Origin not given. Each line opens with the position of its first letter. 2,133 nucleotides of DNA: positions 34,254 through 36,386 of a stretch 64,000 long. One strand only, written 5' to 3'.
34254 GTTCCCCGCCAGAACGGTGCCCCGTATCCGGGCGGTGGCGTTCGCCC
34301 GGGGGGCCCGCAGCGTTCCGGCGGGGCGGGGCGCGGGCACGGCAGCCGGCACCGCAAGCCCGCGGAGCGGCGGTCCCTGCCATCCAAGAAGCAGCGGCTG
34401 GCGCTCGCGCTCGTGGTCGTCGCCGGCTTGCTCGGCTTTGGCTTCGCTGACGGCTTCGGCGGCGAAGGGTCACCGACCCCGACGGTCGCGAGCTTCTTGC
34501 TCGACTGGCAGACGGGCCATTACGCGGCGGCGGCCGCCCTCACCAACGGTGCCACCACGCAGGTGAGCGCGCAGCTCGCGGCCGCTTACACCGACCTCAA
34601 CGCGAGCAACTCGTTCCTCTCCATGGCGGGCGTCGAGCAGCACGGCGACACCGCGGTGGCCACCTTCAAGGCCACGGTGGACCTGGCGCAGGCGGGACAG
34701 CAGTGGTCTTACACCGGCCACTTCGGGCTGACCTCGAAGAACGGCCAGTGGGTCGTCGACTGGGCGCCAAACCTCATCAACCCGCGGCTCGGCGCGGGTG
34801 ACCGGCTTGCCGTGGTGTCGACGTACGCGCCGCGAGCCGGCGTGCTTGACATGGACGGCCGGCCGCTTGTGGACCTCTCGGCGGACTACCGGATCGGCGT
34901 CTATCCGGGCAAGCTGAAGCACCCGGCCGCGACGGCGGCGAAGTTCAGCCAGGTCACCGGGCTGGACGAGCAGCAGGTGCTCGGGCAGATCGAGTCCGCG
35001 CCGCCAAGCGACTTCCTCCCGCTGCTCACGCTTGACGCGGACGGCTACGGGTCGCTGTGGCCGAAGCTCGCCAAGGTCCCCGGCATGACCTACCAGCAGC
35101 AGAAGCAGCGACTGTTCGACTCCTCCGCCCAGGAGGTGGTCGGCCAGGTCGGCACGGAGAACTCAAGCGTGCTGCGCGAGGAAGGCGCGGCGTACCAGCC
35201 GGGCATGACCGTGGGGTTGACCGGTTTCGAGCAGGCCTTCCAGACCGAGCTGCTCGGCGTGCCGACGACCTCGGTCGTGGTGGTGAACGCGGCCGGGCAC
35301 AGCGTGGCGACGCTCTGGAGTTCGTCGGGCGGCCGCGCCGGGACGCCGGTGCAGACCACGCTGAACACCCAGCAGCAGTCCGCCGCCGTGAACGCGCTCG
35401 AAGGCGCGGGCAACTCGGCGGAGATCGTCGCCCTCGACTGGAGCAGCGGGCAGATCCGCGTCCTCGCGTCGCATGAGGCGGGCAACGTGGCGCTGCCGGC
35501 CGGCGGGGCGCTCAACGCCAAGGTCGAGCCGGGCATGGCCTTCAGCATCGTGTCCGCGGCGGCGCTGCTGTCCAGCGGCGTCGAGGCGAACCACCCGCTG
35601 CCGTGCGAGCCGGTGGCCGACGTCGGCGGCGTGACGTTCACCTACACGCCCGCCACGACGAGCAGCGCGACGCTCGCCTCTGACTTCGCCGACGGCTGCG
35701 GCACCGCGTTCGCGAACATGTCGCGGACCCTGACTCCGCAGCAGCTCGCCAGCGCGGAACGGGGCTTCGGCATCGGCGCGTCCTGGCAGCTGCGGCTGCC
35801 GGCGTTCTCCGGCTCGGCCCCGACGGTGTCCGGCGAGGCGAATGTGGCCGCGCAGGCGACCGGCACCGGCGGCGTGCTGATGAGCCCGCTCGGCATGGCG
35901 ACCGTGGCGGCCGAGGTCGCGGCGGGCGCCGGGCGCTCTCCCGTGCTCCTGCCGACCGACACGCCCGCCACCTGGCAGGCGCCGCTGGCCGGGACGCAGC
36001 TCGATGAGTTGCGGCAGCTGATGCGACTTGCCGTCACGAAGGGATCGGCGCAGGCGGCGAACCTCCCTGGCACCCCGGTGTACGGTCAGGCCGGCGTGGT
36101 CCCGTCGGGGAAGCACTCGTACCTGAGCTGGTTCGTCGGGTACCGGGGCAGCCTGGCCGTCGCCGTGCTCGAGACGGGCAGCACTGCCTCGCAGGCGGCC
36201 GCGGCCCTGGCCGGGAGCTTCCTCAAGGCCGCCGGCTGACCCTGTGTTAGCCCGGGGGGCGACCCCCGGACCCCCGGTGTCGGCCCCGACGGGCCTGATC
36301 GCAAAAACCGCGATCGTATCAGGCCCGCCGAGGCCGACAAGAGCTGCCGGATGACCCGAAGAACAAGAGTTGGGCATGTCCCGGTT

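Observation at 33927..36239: Pseudo-transpeptidase: PBP scaffold lacking all three catalytic motifs, directly after ftsEX-smpB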

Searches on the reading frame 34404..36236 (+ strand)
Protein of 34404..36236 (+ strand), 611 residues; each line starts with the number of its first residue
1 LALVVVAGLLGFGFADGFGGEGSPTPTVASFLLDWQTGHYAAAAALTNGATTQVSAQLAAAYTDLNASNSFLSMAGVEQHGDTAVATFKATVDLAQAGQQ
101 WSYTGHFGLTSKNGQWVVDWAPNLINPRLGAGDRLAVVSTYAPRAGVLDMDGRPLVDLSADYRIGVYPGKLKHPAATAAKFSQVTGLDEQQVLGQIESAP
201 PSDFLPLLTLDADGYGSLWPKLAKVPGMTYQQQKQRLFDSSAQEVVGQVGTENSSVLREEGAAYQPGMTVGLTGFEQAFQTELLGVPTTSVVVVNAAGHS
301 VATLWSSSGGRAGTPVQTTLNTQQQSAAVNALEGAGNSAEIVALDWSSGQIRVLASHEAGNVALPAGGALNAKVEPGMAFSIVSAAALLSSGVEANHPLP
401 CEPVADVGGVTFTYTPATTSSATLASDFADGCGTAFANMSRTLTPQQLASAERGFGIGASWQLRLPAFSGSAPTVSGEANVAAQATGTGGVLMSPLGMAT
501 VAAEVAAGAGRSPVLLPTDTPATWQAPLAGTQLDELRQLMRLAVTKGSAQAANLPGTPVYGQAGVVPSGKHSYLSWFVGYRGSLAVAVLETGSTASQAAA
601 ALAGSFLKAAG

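Call 24: search_protein_representatives(protein=window:34404-36236:+)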
Query: 611 residues. Proteins with E-value up to 0.001 (for the whole library): 3055; up to 1e-10: 1291; up to 1e-30: 488. The best 150 are listed.
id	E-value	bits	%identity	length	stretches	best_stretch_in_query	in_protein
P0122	6.5e-183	626.2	53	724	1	2-610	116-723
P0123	4.6e-160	550.7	62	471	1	150-610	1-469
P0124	4.4e-136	471.6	47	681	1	2-610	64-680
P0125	6.7e-131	454.5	65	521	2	2-300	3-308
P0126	6.0e-129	448.0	47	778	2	4-379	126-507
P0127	4.2e-128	445.2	52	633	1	16-484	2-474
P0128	7.7e-128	444.3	45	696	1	21-608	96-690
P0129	2.3e-127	442.8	49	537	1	71-611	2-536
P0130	3.2e-127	442.3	55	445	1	177-610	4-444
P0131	8.2e-121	421.1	46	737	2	3-565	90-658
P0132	4.0e-120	418.9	44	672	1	3-608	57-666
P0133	7.5e-114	398.2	44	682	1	3-608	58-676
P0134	4.0e-109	382.6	41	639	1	5-609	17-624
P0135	3.4e-106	372.9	38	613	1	10-610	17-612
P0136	6.7e-101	355.4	55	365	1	9-366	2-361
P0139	5.9e-97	342.4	38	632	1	5-600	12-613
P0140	4.0e-96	339.7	39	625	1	14-610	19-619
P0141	3.2e-94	333.4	36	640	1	19-611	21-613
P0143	2.2e-93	330.6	38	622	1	17-609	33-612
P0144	2.3e-91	323.9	37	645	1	22-608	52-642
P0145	1.1e-90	321.7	38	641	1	6-609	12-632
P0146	2.9e-86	307.1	37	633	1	16-604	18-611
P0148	1.4e-84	301.5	38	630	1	22-608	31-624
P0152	1.1e-79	285.3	35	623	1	20-608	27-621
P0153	1.8e-79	284.7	37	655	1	15-607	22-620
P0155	9.4e-78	279.0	36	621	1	13-610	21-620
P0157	1.2e-76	275.3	36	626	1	7-609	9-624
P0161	4.7e-74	266.8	34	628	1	3-609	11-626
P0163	6.5e-72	259.7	34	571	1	56-604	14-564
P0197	3.0e-61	224.5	34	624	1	21-601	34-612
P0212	8.2e-58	213.1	31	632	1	2-608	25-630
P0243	6.6e-54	200.3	31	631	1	3-607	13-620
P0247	1.2e-53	199.4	33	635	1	86-608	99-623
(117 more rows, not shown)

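Call 36: find_related_loci(query=A2, collection=genome_contigs, flank=6000)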
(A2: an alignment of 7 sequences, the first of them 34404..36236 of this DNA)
Query A2 (611 aa) in genome_contigs; peptide patterns used: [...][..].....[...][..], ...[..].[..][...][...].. (x = any residue, [..] = any of these).
181 stretches matched a pattern; 158 encode a relative of the query (tblastn E <= 1e-3); the best 80 are kept; 80 distinct loci.
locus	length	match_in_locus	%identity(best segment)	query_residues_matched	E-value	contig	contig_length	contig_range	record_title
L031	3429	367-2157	88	15-611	0e+0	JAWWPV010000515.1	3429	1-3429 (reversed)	MAG: Trebonia sp. isolate BP_379 scaffold_59327, whole genome shotgun sequence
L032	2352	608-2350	85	10-590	0e+0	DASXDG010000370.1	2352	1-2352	MAG TPA_asm: Streptosporangiaceae bacterium isolate SMAG_U5080 k141_2335802, whole genome shotgun sequence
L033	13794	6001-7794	81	14-611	0e+0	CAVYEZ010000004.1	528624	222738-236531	MAG: uncultured Actinomycetota bacterium isolate MFD09603.bin.2.164 genome assembly, contig: contig_21823, whole genome 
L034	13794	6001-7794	78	14-611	0e+0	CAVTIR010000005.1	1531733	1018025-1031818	MAG: uncultured Actinomycetota bacterium isolate MFD06092.bin.2.113 genome assembly, contig: contig_17470, whole genome 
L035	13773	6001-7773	79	14-604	0e+0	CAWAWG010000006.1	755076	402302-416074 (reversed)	MAG: uncultured Actinomycetota bacterium isolate MFD04463.bin.2.57 genome assembly, contig: contig_23712, whole genome s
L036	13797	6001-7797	73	14-611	0e+0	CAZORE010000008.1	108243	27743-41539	MAG TPA_asm: uncultured Streptosporangiaceae bacterium isolate binchicken_co54_438 genome assembly, contig: NODE_215_len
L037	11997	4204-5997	73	14-611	0e+0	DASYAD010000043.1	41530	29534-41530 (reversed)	MAG TPA_asm: Trebonia sp. isolate SMAG_U4870 k141_3699576, whole genome shotgun sequence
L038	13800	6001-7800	73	14-611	0e+0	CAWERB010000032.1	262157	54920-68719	MAG: uncultured Actinomycetota bacterium isolate MFD01872.bin.2.178 genome assembly, contig: contig_87756, whole genome 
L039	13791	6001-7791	73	14-611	0e+0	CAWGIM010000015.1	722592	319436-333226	MAG: uncultured Actinomycetota bacterium isolate MFD09671.bin.1.161 genome assembly, contig: contig_5446, whole genome s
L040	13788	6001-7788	70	1-597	0e+0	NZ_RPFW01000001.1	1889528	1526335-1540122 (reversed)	Trebonia kvetii strain 15TR583 NODE_1_length_1889528_cov_89.067929, whole genome shotgun sequence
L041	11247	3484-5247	70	23-611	0e+0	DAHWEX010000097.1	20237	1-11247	MAG TPA_asm: Actinobacteria bacterium isolate clean917 k141_802968, whole genome shotgun sequence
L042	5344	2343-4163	65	3-607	0e+0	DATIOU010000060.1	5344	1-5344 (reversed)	MAG TPA_asm: Streptosporangiaceae bacterium isolate SMAG_U15832 k141_1947856, whole genome shotgun sequence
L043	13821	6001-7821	65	3-607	0e+0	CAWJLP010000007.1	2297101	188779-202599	MAG: uncultured Actinomycetota bacterium isolate MFD02579.bin.1.63 genome assembly, contig: contig_1264, whole genome sh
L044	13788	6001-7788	63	13-611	0e+0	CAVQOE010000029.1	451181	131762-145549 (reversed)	MAG: uncultured Actinomycetota bacterium isolate MFD00964.bin.3.405 genome assembly, contig: contig_51850, whole genome 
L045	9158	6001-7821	63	3-607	0e+0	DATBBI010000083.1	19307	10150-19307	MAG TPA_asm: Trebonia sp. isolate SMAG_U5755 k141_4284914, whole genome shotgun sequence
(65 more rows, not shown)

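Call 40: find_encoding_contigs(protein=P0135, flank=5000, max_places=3)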
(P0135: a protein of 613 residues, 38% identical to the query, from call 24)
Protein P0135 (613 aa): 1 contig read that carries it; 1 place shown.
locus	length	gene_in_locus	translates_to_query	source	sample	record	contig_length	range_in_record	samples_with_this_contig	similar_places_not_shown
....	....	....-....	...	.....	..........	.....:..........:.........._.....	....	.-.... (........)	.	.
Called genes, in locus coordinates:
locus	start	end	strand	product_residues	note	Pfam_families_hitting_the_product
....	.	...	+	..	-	?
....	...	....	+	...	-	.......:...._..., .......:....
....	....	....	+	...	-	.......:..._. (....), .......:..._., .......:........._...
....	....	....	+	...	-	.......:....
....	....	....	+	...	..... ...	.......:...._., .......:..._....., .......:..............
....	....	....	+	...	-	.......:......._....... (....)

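Call 41: find_encoding_contigs(protein=P0139, flank=5000, max_places=3)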
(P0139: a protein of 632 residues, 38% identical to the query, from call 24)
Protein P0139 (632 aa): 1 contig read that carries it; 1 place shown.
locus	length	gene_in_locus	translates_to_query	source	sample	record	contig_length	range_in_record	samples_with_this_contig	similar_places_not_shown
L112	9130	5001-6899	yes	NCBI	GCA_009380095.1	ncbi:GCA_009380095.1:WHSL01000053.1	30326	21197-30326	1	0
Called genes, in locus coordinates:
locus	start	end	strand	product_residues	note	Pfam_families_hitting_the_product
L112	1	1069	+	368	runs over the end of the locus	PF03462:PCRF, PF00472:RF-1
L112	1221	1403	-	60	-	-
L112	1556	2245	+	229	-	PF00005:ABC_tran, PF13304:AAA_21 (faint)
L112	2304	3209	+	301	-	PF18075:FtsX_ECD, PF02687:FtsX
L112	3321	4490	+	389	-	PF00595:PDZ (weak), PF13180:PDZ_2 (weak), PF17820:PDZ_6, PF03572:Peptidase_S41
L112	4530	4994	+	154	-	PF01668:SmpB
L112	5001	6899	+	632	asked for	PF05223:MecA_N, PF03717:PBP_dimer, PF00905:Transpeptidase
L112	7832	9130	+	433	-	?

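Call 42: find_encoding_contigs(protein=P0146, flank=5000, max_places=3)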
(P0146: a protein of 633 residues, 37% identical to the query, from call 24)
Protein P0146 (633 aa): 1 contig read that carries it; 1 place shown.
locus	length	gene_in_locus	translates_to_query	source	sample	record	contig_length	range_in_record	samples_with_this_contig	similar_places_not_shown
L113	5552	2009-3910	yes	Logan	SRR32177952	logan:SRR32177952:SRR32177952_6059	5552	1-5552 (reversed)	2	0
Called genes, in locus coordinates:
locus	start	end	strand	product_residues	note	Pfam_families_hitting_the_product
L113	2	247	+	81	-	?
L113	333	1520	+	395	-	PF00595:PDZ, PF13180:PDZ_2, PF14685:PDZ_Tricorn (faint), PF17820:PDZ_6, PF03572:Peptidase_S41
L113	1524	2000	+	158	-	PF01668:SmpB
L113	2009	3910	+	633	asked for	PF05223:MecA_N, PF03717:PBP_dimer, PF00905:Transpeptidase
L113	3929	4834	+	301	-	PF04909:Amidohydro_2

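Call 43: list_cluster_members(proteins=[P0122, P0124, P0128, P0134, P0135, P0139, P0143, P0145, P0146, P0153])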
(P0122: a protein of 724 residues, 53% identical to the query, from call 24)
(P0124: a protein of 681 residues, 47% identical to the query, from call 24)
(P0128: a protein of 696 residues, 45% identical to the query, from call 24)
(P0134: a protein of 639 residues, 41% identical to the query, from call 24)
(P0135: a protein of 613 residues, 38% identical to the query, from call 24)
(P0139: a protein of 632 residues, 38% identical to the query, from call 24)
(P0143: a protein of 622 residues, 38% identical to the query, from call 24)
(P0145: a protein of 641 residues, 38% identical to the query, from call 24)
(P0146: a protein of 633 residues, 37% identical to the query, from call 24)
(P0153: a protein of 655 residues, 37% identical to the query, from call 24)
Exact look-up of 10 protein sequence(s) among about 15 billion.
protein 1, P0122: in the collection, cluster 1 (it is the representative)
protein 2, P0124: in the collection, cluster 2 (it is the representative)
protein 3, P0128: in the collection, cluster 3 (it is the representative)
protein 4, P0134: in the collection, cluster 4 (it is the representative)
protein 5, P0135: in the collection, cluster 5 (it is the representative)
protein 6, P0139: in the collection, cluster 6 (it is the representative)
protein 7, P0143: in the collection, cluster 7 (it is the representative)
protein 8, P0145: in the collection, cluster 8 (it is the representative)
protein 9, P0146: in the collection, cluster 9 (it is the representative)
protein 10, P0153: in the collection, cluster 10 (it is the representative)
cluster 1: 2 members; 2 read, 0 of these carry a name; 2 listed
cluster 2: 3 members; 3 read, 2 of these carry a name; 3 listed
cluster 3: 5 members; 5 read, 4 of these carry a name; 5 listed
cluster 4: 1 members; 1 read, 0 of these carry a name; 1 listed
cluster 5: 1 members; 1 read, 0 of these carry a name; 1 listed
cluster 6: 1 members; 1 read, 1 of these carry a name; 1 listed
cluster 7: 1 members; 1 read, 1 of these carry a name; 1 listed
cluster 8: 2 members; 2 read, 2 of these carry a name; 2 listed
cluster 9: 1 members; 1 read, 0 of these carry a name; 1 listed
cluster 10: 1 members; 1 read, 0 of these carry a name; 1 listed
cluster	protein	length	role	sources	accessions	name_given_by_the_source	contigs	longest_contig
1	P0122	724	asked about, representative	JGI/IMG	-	-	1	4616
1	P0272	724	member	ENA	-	-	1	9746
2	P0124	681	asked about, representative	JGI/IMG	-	cell division protein FtsI/penicillin-binding protein 2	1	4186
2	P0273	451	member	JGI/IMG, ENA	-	hypothetical protein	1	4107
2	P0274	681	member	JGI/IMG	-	-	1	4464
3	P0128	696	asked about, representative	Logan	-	-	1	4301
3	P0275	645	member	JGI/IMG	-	cell division protein FtsI/penicillin-binding protein 2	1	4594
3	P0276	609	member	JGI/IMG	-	cell division protein FtsI/penicillin-binding protein 2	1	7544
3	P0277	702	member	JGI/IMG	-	cell division protein FtsI/penicillin-binding protein 2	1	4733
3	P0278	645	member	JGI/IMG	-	cell division protein FtsI/penicillin-binding protein 2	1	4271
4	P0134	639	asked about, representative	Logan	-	-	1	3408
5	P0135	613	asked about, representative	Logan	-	-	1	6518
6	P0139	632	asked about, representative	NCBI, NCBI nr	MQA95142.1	MAG: cell division protein FtsI [Streptosporangiales bacterium] | cell division protein FtsI [Streptosporangiales bacterium]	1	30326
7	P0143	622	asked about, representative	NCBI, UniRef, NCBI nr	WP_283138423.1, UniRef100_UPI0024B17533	penicillin-binding transpeptidase domain-containing protein [Rhizohabitans arisaemae] | penicillin-binding transpeptidase domain-containing protein n=1 Tax=Rhizohabitans ...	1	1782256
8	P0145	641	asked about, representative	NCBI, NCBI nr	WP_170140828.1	penicillin-binding transpeptidase domain-containing protein [Allonocardiopsis opalescens]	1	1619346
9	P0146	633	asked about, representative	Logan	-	-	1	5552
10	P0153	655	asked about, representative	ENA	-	-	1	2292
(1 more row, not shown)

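Call 49: find_encoding_contigs(protein=P0140, flank=5000, max_places=2)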
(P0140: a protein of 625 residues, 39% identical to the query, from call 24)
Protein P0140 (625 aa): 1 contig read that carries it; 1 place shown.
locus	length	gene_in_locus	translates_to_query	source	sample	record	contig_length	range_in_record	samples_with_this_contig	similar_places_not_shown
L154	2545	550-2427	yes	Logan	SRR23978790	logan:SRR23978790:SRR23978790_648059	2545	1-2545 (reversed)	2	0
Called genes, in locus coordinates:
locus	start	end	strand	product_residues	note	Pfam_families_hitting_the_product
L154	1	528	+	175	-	?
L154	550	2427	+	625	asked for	PF05223:MecA_N, PF03717:PBP_dimer, PF00905:Transpeptidase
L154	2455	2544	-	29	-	?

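Call 50: find_encoding_contigs(protein=P0144, flank=5000, max_places=2)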
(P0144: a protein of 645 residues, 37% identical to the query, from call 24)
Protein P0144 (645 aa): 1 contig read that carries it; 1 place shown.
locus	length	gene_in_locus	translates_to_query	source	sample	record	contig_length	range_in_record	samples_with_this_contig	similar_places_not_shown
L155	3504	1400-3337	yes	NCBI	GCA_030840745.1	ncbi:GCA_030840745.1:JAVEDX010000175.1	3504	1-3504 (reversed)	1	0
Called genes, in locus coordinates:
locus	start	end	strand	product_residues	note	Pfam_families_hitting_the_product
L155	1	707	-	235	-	?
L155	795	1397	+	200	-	PF01812:5-FTHF_cyc-lig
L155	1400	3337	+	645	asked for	PF05223:MecA_N, PF03717:PBP_dimer, PF00905:Transpeptidase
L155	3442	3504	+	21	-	PF09723:Zn_ribbon_8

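Call 51: find_encoding_contigs(protein=P0157, flank=5000, max_places=2)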
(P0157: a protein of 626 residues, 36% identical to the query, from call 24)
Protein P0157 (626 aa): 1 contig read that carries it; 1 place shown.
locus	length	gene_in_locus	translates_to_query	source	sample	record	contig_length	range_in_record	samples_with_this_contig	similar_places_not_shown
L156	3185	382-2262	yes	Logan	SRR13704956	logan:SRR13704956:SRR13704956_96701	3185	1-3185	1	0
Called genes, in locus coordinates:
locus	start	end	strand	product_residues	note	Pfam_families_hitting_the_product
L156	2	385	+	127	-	?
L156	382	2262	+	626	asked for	PF05223:MecA_N, PF03717:PBP_dimer, PF00905:Transpeptidase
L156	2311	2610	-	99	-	-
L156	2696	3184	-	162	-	?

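Call 77: list_cluster_members(proteins=[P0197, P0243, P0247, P0212, P0141, P0152, P0155, P0161, P0163, P0148])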
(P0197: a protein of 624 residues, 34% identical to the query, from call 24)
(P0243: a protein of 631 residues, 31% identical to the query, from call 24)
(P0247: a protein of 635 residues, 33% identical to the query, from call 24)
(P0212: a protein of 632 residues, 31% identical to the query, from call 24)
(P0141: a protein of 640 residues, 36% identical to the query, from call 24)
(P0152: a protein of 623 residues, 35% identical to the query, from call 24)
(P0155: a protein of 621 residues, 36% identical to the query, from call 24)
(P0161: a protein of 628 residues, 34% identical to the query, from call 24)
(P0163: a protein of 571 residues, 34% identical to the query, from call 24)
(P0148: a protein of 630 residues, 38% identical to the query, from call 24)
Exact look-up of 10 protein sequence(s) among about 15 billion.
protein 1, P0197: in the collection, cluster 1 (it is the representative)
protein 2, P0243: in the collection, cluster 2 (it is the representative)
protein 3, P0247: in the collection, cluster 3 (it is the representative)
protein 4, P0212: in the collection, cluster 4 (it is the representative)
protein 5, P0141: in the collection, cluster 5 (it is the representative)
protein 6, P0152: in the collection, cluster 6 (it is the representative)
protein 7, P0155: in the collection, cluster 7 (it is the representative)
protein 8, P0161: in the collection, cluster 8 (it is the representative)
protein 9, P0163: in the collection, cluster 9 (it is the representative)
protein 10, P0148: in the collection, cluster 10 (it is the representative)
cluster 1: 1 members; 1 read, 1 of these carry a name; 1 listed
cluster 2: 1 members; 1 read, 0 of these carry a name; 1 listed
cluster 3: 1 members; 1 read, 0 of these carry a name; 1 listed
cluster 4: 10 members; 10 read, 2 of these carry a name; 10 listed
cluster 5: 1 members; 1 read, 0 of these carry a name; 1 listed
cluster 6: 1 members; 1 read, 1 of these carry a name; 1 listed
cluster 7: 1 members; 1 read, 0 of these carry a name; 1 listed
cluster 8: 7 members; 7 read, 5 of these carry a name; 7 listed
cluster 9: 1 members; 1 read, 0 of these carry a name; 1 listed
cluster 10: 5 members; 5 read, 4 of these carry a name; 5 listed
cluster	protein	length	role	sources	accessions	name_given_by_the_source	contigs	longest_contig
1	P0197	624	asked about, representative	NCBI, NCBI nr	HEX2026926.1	MAG TPA: penicillin-binding transpeptidase domain-containing protein [Nitriliruptorales ... | penicillin-binding transpeptidase domain-containing protein [Nitriliruptorales bacterium]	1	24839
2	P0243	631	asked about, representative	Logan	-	-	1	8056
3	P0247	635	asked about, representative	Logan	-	-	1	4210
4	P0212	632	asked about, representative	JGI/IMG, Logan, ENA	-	-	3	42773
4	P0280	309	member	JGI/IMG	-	cell division protein FtsI/penicillin-binding protein 2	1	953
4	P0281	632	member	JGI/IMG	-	cell division protein FtsI/penicillin-binding protein 2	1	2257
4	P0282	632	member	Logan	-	-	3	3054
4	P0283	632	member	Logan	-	-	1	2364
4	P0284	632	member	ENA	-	-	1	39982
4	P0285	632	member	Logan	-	-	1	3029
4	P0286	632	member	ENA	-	-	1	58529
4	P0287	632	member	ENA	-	-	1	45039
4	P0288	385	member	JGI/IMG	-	-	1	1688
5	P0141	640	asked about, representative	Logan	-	-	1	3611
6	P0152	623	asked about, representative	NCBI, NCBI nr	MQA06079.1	MAG: penicillin-binding protein [Streptosporangiales bacterium] | penicillin-binding protein [Streptosporangiales bacterium]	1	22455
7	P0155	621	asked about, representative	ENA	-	-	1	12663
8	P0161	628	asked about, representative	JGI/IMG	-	cell division protein FtsI/penicillin-binding protein 2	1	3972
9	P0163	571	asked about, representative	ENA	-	-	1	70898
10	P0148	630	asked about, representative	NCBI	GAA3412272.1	hypothetical protein GCM10018952_24370 [Streptosporangium vulgare]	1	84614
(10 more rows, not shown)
